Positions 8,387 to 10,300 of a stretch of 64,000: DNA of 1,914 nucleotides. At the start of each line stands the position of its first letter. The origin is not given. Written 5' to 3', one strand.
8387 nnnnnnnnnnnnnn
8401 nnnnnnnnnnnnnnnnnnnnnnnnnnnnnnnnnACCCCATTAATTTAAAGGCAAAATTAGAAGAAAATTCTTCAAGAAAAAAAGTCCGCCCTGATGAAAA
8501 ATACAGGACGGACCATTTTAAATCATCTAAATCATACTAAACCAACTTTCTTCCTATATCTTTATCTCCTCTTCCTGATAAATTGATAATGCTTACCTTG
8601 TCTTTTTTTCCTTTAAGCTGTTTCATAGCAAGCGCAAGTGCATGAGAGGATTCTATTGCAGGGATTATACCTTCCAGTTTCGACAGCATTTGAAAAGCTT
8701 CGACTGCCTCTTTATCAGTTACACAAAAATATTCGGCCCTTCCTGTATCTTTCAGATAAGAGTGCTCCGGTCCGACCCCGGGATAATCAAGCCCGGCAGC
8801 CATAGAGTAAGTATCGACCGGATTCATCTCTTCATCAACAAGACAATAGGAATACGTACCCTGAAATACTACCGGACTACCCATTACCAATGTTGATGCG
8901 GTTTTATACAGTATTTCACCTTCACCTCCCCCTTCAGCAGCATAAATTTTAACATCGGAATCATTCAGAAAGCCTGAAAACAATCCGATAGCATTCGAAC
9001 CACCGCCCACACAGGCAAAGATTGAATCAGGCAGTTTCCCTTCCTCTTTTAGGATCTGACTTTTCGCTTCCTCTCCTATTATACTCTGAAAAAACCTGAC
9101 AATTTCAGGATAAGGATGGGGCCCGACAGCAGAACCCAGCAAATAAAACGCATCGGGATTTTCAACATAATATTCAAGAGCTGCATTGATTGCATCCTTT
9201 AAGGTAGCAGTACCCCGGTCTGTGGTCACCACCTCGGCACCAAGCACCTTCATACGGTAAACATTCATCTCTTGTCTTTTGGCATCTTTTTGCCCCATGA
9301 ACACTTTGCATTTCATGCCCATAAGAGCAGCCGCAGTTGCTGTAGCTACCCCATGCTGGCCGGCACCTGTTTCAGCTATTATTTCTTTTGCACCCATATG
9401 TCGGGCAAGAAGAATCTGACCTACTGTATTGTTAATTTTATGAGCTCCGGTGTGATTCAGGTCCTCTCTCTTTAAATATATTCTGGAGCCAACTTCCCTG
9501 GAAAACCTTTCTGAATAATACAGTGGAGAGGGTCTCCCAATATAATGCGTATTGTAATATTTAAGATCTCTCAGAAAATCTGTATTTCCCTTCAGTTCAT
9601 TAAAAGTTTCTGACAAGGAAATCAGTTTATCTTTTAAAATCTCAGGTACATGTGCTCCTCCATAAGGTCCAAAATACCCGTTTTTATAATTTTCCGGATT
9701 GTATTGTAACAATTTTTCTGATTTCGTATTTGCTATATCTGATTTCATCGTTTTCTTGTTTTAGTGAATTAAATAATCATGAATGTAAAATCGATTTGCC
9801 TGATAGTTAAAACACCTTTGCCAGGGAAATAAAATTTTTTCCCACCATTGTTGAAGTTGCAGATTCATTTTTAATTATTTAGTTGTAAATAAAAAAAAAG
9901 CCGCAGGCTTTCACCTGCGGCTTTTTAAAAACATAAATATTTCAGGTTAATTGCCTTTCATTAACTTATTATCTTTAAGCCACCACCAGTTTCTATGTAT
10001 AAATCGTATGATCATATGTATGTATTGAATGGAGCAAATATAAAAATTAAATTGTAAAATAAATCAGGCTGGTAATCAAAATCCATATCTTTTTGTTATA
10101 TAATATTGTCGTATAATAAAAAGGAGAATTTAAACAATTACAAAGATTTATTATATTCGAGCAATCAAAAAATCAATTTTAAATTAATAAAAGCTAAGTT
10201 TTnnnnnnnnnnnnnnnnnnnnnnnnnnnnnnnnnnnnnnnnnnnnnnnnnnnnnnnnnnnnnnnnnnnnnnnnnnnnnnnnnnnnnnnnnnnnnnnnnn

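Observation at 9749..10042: Stand-alone trpB also has two Trp leaders, with the same geometry as the trpE leader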

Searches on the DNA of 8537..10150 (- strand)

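Call 59: search_rna_families(source=window, start=9650, end=10150, threshold=evalue, max_evalue=10)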
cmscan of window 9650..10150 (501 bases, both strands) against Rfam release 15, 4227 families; matches with E-value up to 10: 49.
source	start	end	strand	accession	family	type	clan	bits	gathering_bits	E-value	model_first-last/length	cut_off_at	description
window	9853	9927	+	RF02057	STnc40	Gene; sRNA;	-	32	45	0.00092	1-70/70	no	Salmonella enterica sRNA STnc40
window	9894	9964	-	RF02057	STnc40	Gene; sRNA;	-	29.7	45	0.0031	1-70/70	no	Salmonella enterica sRNA STnc40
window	9874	9944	+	RF02621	BSnc120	Gene; sRNA;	-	28.8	114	0.00012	1-88/88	no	Brucella sRNA 120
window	9888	9962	-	RF02064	STnc370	Gene; sRNA;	-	28.6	54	0.082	1-71/71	no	Enterobacterial sRNA STnc370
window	9865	9930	-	RF02351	psRNA14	Gene; sRNA;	-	28.5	60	0.0092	1-84/84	no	Proteobacteria sRNA psRNA14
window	9785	9927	+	RF01820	RsaE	Gene; sRNA;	-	28.5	79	0.0099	1-112/112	no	RNA Staph. aureus E (RoxS)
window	9823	9936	+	RF00121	MicC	Gene; sRNA;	-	27.5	90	0.055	1-123/123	no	MicC RNA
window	9915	9972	+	RF02952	dfrA-dnaX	Gene; sRNA;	-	26.9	48.6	0.78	1-76/76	no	dfrA-dnaX RNA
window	9886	9973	-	RF00558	L20_leader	Cis-reg; leader;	-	26.2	58.7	0.005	1-127/127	no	Ribosomal protein L20 leader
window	9889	10015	-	RF02053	STnc430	Gene; sRNA;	-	24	47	0.14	1-162/162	no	Enterobacterial sRNA STnc430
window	9888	9972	-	RF02898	AaHKsRNA20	Gene; sRNA;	-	23.4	43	0.23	1-77/77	no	Aggregatibacter sRNA 20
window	9891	10023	-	RF00514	His_leader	Cis-reg; leader;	-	22.2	49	0.22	1-126/126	no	Histidine operon leader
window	9891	9971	-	RF02434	SpF39_sRNA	Gene; sRNA;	-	21.9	60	2.6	1-109/109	no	Streptococcus sRNA SpF39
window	9887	9966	-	RF04312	trpB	Cis-reg;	-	21.7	59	1.3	1-107/107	no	trpB ncRNA motif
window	9863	9932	-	RF01987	ZEB2_AS1_4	Gene; lncRNA;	-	21.6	50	6.2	1-78/78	no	ZEB2 antisense RNA 1 conserved region 4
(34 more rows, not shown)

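Call 64: search_rna_families(sources=[L002, L003, L004, L005, L006, L009, L010, L011, L022, L023, L029, L033, L034, L053, L056, L058, L059, L060, L061, L062], threshold=gathering)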
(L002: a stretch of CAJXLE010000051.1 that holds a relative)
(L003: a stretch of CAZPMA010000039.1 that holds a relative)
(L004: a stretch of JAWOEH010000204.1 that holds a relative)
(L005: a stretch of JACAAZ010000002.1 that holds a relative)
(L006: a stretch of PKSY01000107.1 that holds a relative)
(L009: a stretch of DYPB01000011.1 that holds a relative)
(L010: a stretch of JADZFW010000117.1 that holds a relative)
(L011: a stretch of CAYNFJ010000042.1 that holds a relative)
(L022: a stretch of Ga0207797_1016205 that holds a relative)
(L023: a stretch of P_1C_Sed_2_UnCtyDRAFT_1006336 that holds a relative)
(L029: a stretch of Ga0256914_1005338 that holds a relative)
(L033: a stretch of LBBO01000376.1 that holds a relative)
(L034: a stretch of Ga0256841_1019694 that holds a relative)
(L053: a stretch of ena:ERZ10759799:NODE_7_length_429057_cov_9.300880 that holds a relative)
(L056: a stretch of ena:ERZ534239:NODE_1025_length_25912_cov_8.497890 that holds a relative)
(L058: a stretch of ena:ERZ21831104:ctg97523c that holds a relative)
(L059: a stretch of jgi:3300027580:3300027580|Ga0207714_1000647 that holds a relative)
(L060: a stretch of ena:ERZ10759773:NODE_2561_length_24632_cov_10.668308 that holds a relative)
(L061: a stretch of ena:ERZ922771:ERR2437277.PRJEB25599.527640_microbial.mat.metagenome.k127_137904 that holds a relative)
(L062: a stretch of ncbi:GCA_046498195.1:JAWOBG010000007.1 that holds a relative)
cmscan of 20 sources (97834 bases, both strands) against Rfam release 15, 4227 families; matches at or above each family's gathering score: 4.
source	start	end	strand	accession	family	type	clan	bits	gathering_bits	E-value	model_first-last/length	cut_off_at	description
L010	6185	6258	+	RF00005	tRNA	Gene; tRNA;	CL00001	74.8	29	2.3e-14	1-71/71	no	tRNA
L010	6387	6459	+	RF00005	tRNA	Gene; tRNA;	CL00001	74.2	29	3.4e-14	1-71/71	no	tRNA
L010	6565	6636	+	RF00005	tRNA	Gene; tRNA;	CL00001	72.1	29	1.3e-13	1-71/71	no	tRNA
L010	6276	6356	+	RF00005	tRNA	Gene; tRNA;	CL00001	55.1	29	6e-09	1-71/71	no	tRNA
